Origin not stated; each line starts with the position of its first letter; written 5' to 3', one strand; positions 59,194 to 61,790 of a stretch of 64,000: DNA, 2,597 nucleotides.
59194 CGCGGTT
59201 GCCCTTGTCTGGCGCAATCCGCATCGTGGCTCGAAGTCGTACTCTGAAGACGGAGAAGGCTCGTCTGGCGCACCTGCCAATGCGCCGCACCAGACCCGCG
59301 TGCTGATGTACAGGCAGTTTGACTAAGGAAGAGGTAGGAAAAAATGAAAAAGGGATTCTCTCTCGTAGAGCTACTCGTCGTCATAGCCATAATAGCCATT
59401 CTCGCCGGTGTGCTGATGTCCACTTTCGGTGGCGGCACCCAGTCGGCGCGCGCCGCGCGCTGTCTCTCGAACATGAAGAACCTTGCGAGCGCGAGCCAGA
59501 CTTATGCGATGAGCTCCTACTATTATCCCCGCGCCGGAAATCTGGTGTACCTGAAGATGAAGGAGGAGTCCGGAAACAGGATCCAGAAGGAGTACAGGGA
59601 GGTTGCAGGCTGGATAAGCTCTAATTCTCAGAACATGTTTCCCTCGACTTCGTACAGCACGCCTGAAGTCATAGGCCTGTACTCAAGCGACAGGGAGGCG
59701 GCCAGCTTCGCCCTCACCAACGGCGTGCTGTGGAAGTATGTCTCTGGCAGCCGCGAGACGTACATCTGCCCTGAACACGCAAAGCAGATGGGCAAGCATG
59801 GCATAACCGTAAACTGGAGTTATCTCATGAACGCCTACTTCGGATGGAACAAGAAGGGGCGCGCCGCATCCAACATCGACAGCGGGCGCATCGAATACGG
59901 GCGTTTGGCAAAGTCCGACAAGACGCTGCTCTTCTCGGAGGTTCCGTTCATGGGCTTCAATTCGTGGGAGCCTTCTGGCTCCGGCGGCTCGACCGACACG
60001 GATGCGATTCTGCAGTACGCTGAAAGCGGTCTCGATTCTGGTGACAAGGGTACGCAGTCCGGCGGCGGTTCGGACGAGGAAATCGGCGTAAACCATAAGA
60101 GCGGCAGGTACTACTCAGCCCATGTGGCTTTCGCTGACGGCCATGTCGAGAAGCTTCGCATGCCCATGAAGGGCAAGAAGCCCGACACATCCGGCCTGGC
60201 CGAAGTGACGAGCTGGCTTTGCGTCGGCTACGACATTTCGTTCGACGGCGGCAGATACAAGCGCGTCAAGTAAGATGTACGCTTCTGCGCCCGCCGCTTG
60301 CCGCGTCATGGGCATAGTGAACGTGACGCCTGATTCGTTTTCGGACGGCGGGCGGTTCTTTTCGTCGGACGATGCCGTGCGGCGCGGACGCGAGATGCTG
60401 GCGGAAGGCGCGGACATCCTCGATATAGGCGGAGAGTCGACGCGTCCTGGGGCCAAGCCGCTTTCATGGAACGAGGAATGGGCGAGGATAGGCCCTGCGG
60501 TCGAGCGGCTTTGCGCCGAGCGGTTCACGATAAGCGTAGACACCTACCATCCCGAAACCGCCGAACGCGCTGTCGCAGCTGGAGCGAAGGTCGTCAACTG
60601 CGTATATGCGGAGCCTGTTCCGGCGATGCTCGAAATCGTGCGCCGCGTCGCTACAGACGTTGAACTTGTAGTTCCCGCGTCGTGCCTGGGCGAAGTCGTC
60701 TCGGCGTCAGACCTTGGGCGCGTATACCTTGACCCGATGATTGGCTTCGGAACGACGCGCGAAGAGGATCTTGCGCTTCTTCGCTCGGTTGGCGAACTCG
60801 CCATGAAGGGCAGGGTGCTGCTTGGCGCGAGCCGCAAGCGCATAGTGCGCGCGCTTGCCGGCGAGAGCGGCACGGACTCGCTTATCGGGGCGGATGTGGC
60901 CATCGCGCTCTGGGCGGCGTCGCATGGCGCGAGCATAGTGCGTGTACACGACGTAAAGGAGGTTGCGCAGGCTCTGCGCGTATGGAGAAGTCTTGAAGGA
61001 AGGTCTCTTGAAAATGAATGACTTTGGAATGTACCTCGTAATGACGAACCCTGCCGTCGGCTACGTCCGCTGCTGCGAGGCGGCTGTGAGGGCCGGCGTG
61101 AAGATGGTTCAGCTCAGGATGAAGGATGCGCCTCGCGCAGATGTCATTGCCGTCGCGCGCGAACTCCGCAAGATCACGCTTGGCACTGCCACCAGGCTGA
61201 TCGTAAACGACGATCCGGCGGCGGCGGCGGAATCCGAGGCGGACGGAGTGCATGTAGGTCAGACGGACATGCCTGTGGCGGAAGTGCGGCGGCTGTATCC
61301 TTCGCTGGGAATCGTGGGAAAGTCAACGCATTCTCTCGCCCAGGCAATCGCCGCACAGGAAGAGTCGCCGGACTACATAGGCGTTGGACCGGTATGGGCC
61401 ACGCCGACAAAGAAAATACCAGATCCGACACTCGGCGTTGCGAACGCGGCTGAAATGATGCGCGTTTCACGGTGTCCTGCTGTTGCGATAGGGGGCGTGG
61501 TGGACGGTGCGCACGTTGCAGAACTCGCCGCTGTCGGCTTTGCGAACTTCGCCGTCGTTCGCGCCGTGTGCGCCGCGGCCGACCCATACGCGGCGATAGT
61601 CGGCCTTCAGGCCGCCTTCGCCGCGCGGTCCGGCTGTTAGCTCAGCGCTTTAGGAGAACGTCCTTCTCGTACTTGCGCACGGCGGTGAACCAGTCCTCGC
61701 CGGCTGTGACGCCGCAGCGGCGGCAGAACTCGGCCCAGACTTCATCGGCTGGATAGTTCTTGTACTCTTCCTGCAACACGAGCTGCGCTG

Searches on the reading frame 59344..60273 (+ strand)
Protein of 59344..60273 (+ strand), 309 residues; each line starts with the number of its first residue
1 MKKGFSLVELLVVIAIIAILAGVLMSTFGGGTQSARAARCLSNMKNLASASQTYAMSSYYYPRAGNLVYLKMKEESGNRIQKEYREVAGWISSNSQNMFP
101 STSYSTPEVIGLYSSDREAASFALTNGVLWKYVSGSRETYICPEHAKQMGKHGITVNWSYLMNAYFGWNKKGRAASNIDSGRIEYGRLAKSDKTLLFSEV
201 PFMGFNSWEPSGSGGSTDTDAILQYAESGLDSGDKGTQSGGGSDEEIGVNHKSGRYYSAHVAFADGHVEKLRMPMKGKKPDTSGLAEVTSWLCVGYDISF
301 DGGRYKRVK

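Call 86: search_protein_families(library=ncbifam, proteins=[window:59344-60273:+], max_evalue=0.001)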
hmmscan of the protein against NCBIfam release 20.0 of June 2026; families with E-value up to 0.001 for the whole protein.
window:59344-60273:+ (309 aa): 9 families
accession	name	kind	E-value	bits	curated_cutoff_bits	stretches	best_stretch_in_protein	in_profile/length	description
TIGR01710.1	typeII_sec_gspG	equivalog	4e-08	33.4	88.85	1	3-86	1-84/134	type II secretion system major pseudopilin GspG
TIGR02532.1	IV_pilin_GFxxxE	domain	2.1e-07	30.5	16.3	1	2-24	1-23/24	prepilin-type N-terminal cleavage/methylation domain-containing protein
TIGR01708.2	typeII_sec_gspH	equivalog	4.5e-07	30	80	1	3-50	2-49/169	type II secretion system minor pseudopilin GspH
NF041775.1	typeIV_PilA_Myxo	equivalog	2.6e-05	24.3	400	1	3-81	11-87/214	type IV pilin protein PilA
NF007862.0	PRK10574.1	equivalog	3.6e-05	23.9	138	1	2-38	4-40/145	prepilin peptidase-dependent pilin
TIGR02596.1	TIGR02596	subfamily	8.8e-05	22.7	70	1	5-87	1-80/196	Verru_Chthon cassette protein D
NF041013.1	T4P_ComGE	equivalog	0.0002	21.4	49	1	2-39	3-40/83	competence type IV pilus minor pilin ComGE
NF040999.1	pilin_ComGC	equivalog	0.00093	19.3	75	0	2-68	1-67/84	competence type IV pilus major pilin ComGC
NF040982.1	ComGD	equivalog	0.00094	19.6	70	0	2-58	1-57/139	competence type IV pilus minor pilin ComGD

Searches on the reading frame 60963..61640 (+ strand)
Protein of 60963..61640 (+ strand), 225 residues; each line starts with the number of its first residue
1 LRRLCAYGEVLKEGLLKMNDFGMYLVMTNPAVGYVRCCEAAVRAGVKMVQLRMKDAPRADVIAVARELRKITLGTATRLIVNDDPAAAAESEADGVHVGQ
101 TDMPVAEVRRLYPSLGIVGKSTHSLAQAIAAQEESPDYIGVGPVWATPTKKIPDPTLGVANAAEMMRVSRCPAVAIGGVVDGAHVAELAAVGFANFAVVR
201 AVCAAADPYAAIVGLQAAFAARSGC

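Call 95: search_protein_families(library=pfam, proteins=[window:60963-61640:+], max_evalue=0.01)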
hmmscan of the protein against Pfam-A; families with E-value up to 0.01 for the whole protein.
window:60963-61640:+ (225 aa): 1 family
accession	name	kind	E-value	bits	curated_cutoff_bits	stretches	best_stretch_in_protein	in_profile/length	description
PF02581.23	TMP-TENI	-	4.1e-49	166.8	27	1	33-202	13-180/180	Thiamine monophosphate synthase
